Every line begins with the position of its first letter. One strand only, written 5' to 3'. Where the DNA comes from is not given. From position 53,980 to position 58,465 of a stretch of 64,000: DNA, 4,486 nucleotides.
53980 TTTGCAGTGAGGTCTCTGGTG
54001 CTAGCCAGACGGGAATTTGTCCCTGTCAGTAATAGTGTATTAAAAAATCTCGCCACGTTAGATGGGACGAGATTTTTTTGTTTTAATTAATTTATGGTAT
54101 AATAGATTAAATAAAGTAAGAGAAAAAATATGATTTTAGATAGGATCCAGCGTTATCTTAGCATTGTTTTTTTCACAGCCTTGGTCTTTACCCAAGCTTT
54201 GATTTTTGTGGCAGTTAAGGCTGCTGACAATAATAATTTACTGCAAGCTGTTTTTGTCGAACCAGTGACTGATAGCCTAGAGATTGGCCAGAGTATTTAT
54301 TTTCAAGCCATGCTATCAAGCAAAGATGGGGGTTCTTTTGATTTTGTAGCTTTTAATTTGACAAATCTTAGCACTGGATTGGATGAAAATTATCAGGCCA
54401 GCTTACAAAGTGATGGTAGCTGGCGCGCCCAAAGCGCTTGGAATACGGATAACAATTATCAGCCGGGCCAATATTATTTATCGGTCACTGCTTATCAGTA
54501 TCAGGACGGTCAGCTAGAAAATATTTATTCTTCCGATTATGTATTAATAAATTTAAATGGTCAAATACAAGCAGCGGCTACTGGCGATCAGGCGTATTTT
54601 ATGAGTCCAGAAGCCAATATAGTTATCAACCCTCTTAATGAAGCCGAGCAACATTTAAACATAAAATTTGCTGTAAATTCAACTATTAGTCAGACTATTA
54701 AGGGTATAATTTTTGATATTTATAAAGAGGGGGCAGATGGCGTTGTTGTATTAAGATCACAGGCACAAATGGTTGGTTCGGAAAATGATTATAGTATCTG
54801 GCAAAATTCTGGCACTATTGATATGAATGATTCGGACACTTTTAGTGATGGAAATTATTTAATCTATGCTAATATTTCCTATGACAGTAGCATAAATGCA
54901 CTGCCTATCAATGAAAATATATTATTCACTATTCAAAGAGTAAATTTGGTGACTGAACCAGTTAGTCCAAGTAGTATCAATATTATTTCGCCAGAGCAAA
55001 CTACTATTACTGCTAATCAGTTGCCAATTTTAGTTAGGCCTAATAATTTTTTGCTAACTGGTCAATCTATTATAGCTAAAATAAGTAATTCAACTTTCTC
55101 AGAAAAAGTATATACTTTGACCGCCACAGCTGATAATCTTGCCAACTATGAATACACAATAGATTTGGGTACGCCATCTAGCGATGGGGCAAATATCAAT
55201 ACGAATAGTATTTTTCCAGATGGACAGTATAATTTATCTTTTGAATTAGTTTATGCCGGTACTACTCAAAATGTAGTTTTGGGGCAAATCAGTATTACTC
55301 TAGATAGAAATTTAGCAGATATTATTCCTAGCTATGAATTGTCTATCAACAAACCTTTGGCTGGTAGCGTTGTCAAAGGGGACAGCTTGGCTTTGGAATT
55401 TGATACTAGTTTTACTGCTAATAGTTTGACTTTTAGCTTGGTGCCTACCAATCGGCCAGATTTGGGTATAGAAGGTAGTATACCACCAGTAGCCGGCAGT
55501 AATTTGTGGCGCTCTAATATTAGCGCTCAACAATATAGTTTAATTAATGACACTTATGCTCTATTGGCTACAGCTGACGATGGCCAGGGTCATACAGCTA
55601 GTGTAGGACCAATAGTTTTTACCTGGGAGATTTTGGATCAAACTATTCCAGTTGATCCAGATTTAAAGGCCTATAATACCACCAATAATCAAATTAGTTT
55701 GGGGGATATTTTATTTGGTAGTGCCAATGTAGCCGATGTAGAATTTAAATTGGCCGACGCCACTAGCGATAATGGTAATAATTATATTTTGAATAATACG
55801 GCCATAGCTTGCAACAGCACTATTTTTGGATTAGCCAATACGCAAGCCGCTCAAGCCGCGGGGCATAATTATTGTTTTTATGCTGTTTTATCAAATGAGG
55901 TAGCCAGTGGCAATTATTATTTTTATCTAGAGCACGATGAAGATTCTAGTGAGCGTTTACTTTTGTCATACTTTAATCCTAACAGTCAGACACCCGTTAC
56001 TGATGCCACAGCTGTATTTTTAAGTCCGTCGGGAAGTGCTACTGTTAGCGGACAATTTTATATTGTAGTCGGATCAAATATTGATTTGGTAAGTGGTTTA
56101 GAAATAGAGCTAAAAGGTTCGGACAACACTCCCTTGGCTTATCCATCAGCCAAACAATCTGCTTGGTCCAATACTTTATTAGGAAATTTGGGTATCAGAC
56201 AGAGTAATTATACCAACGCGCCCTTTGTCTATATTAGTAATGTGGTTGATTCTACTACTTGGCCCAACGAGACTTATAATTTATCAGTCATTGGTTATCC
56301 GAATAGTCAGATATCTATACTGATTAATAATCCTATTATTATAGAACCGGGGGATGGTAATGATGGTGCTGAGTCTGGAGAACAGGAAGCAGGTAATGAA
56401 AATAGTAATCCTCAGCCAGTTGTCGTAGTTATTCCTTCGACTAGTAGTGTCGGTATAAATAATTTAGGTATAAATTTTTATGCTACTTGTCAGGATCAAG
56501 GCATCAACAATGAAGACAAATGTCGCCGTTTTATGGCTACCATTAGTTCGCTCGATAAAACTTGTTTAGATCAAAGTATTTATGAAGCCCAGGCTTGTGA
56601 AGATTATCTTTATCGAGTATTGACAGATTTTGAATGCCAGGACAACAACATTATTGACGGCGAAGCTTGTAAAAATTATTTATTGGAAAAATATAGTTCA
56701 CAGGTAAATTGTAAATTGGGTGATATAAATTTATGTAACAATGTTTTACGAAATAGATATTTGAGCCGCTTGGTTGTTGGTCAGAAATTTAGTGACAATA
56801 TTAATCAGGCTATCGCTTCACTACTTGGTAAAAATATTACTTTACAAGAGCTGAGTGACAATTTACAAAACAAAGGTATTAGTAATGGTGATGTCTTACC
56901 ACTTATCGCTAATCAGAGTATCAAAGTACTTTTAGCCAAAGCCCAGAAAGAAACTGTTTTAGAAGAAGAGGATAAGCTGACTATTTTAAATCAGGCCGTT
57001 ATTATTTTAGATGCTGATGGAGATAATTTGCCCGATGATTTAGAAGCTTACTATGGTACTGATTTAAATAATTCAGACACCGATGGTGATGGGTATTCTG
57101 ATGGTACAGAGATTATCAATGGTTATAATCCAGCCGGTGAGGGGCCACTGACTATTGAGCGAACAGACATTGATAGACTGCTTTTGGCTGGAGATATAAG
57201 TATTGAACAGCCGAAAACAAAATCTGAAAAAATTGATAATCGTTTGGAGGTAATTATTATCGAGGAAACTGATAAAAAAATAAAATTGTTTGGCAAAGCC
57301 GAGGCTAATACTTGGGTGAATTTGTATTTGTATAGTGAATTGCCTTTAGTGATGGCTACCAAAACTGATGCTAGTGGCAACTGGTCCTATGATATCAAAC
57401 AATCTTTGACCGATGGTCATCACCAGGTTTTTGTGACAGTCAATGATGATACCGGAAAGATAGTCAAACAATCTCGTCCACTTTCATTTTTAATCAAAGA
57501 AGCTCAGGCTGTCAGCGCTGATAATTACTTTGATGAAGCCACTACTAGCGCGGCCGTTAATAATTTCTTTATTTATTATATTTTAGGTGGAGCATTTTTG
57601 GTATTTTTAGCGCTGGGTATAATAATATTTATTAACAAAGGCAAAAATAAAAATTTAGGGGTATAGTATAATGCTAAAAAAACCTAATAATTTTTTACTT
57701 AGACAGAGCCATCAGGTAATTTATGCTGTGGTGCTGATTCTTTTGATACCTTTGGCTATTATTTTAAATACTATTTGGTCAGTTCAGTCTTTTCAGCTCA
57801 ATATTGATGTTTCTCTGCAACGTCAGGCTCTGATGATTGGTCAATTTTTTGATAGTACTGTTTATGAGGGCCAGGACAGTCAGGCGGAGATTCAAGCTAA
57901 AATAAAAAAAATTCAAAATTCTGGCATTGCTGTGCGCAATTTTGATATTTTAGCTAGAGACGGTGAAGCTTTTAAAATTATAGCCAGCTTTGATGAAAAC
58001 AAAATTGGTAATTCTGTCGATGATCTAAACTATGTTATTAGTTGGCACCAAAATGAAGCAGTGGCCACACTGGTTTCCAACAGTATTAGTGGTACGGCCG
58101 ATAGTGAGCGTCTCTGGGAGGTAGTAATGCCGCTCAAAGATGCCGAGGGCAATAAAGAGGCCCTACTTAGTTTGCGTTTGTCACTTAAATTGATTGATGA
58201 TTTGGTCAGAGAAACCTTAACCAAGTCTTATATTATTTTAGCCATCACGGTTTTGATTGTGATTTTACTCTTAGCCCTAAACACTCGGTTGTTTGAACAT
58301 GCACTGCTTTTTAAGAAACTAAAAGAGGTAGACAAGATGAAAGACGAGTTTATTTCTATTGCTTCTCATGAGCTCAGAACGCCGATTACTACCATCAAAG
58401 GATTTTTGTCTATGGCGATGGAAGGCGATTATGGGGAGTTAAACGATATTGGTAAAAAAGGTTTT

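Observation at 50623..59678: Operon-like array: KorAB oxidoreductase, then Cys-rich pilin, then 1178-aa surface protein, then sensor histidine kinase, then MFS-like protein, all co-directional with gaps of about 100 bp or less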

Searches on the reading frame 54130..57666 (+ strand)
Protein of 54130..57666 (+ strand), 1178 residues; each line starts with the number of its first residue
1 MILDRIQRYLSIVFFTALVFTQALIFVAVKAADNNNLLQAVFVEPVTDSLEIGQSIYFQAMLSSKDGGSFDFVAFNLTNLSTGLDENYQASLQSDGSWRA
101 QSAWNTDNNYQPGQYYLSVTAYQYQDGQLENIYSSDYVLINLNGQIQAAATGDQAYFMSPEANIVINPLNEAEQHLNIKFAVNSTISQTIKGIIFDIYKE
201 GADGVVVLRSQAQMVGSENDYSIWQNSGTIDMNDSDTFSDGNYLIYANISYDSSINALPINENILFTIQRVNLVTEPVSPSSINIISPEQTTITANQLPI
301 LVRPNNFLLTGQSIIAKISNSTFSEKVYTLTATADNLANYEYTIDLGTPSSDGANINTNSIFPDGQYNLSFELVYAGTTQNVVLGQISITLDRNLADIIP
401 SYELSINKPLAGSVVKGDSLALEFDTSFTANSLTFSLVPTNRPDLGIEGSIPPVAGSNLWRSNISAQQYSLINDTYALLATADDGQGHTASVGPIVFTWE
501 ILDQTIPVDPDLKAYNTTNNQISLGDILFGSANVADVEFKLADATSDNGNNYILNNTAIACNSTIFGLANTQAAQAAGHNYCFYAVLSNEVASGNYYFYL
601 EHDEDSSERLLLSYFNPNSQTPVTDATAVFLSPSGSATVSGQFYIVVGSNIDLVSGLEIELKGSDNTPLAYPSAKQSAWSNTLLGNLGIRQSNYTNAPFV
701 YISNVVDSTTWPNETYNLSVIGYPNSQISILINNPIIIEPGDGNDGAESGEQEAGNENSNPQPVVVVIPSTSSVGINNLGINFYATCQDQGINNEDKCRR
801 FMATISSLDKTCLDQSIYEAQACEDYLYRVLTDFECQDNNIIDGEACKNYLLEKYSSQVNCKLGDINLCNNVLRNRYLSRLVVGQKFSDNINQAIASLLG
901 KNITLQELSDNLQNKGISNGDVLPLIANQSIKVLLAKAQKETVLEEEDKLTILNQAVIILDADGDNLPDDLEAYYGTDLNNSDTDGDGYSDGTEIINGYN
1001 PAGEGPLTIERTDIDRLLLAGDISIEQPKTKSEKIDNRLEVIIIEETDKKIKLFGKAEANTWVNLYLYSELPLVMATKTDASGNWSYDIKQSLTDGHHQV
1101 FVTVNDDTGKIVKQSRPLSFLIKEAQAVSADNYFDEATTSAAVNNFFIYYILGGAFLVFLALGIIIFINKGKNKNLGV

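Call 3: search_protein_families(library=pfam, proteins=[window:54130-57666:+], max_evalue=0.01)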
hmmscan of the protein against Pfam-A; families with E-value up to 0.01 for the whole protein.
window:54130-57666:+ (1178 aa): 2 families
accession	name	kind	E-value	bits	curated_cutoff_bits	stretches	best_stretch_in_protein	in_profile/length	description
PF19077.6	Big_13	-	7.7e-10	39.6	27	1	1049-1122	27-100/102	Bacterial Ig-like domain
PF18884.5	TSP3_bac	-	0.0008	19.6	25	1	983-998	1-16/22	Bacterial TSP3 repeat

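Call 4: search_protein_families(library=ncbifam, proteins=[window:54130-57666:+], max_evalue=0.01)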
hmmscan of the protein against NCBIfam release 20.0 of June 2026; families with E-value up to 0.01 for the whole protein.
window:54130-57666:+ (1178 aa): 5 families
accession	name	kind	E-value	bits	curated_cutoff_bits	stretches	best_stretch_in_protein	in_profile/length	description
NF033510.3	Ca_tandemer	repeat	7.7e-09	35.8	50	1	1040-1109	22-93/96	Ca2+-stabilized repeat-containing adhesin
NF033765.2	gliding_CglD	equivalog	1.2e-07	30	400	1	955-1017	260-324/1124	adventurous gliding motility lipoprotein CglD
NF040520.1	Ig_like_BLP2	equivalog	1.7e-06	26.5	750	1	1047-1136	536-623/730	Ig-like repeat protein Blp2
NF047639.1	throspo3_MtsD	equivalog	0.00061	18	800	1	957-1002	478-528/651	cell-cell cohesion protein MtsD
NF009690.0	PRK13211.1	equivalog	0.0083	14.8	481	0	1031-1137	311-422/477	N-acetylglucosamine-binding protein GbpA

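Call 14: find_homologous_proteins(query=window:54130-57666:+, max_evalue=0.001)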
Query window:54130-57666:+ (1178 aa): 10 proteins with E <= 0.001 among 8000 candidates.
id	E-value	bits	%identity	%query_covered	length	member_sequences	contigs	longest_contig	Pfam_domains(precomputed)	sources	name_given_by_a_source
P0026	0.0e+0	2606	100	100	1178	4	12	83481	PF19077.7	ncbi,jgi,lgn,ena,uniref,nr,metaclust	ncbi:MAG: hypothetical protein A2406_01415 [Candidatus Komeilibacteria bacterium RIFOXYC1_FULL_37_11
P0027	0.0e+0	1020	46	100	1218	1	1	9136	PF18884.6,PF19077.7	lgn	-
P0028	0.0e+0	1017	69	34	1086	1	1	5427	PF18884.6,PF19077.7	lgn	-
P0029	1.6e-283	962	59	46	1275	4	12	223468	PF18884.6,PF19077.7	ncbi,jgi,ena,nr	ncbi:MAG: hypothetical protein HOD06_01385 [Candidatus Komeilibacteria bacterium]|jgi:hypothetical p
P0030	1.0e-275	936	45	100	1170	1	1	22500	PF18884.6,PF19077.7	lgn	-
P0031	9.6e-265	899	67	34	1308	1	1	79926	PF18884.6,PF19077.7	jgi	jgi:hypothetical protein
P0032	8.8e-259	880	68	34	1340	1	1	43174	PF18884.6,PF19077.7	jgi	jgi:hypothetical protein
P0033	5.1e-254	864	62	38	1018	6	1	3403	PF18884.6,PF19077.7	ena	-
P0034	8.0e-61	224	55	15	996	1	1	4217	PF25596.2,PF02142.28,PF02786.23,PF02222.28,PF02655.20,PF07478.19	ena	-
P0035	2.9e-25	106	31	9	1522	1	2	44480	PF27332.1,PF19408.6,PF15418.13,PF00801.27,PF13754.13,PF17892.8,PF13750.13,PF12245.15,PF17210.10,PF18911.7,PF17936.8,PF18962.8,PF16370.12,PF19078.7,PF09136.17,PF19077.7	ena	-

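Call 41: predict_structure(alignment_id=A2)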
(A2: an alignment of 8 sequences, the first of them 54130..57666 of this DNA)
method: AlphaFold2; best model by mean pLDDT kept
length: 1178 residues; sequences in the alignment: 8
mean_pLDDT: 58.0   pTM: 0.24
mean pLDDT of the five models: 58.0, 57.7, 53.3, 51.0, 49.8
residues with pLDDT >= 90: 19; 70-90: 379; 50-70: 346; < 50: 434
segments of 3 or more residues with pLDDT < 50: 1-47, 60-69, 96-102, 145-152, 254-259, 272-276, 351-359, 395-400, 503-507, 546-549, 619-626, 633-635, 653-655, 737-792, 854-885, 919-1037, 1066-1074, 1093-1157, 1167-1178
pLDDT, mean of each block of 10 residues (from residue 1): 33 45 35 33 47 56 42 72 66 50 56 73 62 64 42 68 78 83 81 84 69 80 85 80 84 53 77 54 83 84 83 85 75 73 74 40 80 75 86 51 79 82 85 84 68 72 76 83 79 83 49 74 78 83 61 78 70 77 80 81 84 65 45 53 63 58 68 56 56 55 57 74 69 53 26 25 25 24 41 54 63 58 56 63 55 41 34 34 50 61 60 60 44 43 40 40 29 28 28 26 31 29 31 40 54 62 45 46 62 39 28 27 26 30 35 46 48 34
secondary structure, 60 per line:
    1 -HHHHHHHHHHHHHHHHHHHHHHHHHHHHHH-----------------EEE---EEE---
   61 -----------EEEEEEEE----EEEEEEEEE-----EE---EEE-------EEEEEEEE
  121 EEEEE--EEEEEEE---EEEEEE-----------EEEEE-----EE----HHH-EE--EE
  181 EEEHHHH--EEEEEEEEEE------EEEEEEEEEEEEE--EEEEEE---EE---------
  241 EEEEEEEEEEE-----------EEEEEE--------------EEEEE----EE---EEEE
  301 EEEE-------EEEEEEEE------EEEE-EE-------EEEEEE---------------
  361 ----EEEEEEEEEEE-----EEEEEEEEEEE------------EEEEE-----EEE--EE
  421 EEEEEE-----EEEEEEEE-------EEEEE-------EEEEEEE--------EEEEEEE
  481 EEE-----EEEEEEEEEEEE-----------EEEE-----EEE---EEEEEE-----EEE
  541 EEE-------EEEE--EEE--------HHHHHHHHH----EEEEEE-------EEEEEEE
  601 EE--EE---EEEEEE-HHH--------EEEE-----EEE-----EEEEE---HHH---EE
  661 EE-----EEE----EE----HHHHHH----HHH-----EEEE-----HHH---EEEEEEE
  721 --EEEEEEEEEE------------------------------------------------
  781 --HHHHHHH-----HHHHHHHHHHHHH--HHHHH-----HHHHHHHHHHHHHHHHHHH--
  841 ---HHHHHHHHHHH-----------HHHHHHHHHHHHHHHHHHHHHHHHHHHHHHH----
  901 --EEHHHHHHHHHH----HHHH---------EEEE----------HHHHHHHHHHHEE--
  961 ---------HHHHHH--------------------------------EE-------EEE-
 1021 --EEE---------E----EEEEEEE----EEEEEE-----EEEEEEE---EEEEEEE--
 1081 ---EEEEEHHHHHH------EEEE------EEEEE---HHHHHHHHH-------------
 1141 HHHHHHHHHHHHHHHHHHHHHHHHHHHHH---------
elements in order (helices of 4 or more, strands of 3 or more residues): H2-31 E49-51 E55-57 E72-79 E84-92 E103-105 E113-125 E128-134 E138-143 E155-159 E179-183 H184-187 E190-199 E206-218 E221-226 E241-251 E263-268 E283-287 E297-304 E312-319 E326-329 E340-345 E365-375 E381-391 E404-408 E414-416 E419-426 E432-439 E447-451 E459-465 E474-483 E489-500 E512-515 E521-523 E527-532 E538-543 E551-554 E557-559 H568-576 E581-586 E594-602 E610-615 E628-631 E637-639 E645-649 E659-662 E668-670 H681-686 E699-702 E714-720 E723-732 H783-789 H795-807 H810-814 H820-838 H844-854 H866-896 H905-914 H919-922 E932-935 H946-956 H970-975 E1017-1019 E1023-1025 E1040-1046 E1051-1056 E1062-1068 E1072-1078 E1084-1088 H1089-1094 E1101-1104 E1111-1115 H1119-1127 H1141-1169

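Call 67: fold_search(model_id=the predicted structure, library=pdb)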
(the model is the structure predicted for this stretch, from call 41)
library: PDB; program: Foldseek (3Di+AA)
matches with E <= 10: 1993; with E <= 0.001: 874
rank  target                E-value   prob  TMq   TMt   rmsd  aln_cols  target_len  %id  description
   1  7q60                  6.0e-17  1.00  0.11  0.11  28.3       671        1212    9  Structure of TEV cleaved A2ML1 (A2ML1-TE) (released 2022-04-20)
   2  3pvm_A                1.4e-16  1.00  0.10  0.08  31.6       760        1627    9  Structure of Complement C5 in Complex with CVF (released 2011-01-19)
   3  6grt_A                2.4e-16  1.00  0.09  0.15  39.9       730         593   12  Paired immunoglobulin-like receptor B (PirB) or Leukocyte immunoglobulin-like receptor subfamily B member 3 (LILRB3) f (released 2019-02-06)
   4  9u62_E                5.1e-16  1.00  0.09  0.08  35.9       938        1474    8  AP pathways C3 convertase C3bBbP and C3 complex (released 2026-01-14)
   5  8ayh_B                6.3e-16  1.00  0.11  0.13  29.2       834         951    9  Structure of Complement C5 in Complex with small molecule inhibitor and CVF (released 2022-12-21)
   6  7von                  8.1e-15  1.00  0.09  0.08  37.5       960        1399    8  Native alpha-2-macroglobulin monomer (released 2022-11-16)
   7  8b0g_A                9.0e-15  1.00  0.11  0.10  28.7       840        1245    9  2C9, C5b9-CD59 structure (released 2023-02-22)
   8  5fo7_A                1.2e-14  1.00  0.10  0.15  27.9       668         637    9  Crystal Structure of Human Complement C3b at 2.8 Angstrom resolution (released 2016-04-06)
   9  3cu7_B                1.7e-14  1.00  0.10  0.08  32.2       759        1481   10  Human Complement Component 5 (released 2008-06-10)
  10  9qk2_F                2.0e-14  1.00  0.10  0.16  31.6       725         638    9  Structure of the Complement classical and lectin pathway C3 convertase in complex with substrate C3 (released 2025-12-24)
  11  3cu7_A                2.0e-14  1.00  0.09  0.07  32.2       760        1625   10  Human Complement Component 5 (released 2008-06-10)
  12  3prx_B                3.8e-14  1.00  0.11  0.11  29.9       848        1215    9  Structure of Complement C5 in Complex with CVF and SSL7 (released 2011-01-19)
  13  3pvm_B                4.9e-14  1.00  0.11  0.10  30.1       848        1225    8  Structure of Complement C5 in Complex with CVF (released 2011-01-19)
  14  2wii_A                5.2e-14  1.00  0.10  0.15  28.1       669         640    9  Complement C3b in complex with factor H domains 1-4 (released 2009-06-09)
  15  8coe_C                6.8e-14  1.00  0.09  0.15  31.6       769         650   10  complement C5 in complex with the LCP0195 nanobody (released 2024-01-03)
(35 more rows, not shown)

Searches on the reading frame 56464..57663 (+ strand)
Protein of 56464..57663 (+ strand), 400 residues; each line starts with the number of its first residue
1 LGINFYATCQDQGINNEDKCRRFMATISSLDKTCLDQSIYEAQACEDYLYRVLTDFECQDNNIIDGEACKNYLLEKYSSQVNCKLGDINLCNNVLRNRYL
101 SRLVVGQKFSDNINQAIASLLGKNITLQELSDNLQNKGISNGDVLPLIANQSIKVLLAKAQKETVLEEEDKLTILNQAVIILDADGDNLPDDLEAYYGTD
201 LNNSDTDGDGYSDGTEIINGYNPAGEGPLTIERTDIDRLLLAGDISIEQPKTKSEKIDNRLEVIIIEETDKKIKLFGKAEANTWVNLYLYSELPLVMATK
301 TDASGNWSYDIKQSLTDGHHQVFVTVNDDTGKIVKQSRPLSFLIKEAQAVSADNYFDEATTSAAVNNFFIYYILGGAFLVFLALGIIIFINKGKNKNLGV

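Call 44: find_related_loci(query=A3, collection=metagenome_contigs, flank=8000)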
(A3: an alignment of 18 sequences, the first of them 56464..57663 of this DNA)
Query A3 (400 aa) in metagenome_contigs; peptide patterns used: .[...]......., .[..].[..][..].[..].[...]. (x = any residue, [..] = any of these).
599 stretches matched a pattern (row limit reached: there are more); 522 encode a relative of the query (tblastn E <= 1e-3); the best 80 are kept; 80 distinct loci.
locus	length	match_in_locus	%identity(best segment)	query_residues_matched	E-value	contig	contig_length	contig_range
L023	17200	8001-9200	66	1-400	8e-175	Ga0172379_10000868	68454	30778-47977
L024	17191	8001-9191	61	1-398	5e-163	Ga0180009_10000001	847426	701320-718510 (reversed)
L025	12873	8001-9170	55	3-395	2e-137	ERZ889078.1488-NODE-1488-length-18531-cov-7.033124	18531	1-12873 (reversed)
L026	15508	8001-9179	52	7-400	2e-123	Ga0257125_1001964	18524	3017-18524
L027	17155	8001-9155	47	9-395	1e-119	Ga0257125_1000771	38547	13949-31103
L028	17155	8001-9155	47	9-395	3e-116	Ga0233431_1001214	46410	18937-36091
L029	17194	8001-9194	69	1-399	0e+0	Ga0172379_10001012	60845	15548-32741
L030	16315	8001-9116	49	4-377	1e-112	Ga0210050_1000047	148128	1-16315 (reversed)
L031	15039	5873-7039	37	9-396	1e-79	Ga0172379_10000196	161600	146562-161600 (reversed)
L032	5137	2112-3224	35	9-378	7e-79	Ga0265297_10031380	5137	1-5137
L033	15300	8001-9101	40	30-396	1e-75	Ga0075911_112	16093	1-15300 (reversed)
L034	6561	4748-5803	32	9-361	3e-61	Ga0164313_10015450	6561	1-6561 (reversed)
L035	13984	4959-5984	33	53-390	1e-54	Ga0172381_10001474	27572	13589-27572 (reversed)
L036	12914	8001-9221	32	30-399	2e-54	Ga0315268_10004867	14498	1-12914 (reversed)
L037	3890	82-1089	33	56-397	2e-53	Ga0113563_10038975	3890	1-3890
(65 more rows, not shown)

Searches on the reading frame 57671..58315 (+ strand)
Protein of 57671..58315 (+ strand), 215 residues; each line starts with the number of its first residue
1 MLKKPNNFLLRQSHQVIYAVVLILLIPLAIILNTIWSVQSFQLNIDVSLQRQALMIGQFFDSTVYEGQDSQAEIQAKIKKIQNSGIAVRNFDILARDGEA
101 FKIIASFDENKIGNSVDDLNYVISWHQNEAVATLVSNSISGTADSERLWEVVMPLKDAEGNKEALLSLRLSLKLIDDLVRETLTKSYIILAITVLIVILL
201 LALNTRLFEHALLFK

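Call 63: find_homologous_proteins(query=window:57671-58315:+, max_evalue=0.001)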
Query window:57671-58315:+ (215 aa): 5 proteins with E <= 0.001 among 583 candidates.
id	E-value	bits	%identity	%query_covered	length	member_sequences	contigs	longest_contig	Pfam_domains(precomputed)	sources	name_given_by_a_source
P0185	6.9e-73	263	61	100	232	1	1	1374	-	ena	-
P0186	1.1e-56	210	51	90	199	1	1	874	-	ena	-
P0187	6.5e-47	178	52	83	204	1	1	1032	-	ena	-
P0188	1.0e-27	115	78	34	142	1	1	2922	PF21497.5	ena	-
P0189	2.1e-21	95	61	39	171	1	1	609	PF00834.26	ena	-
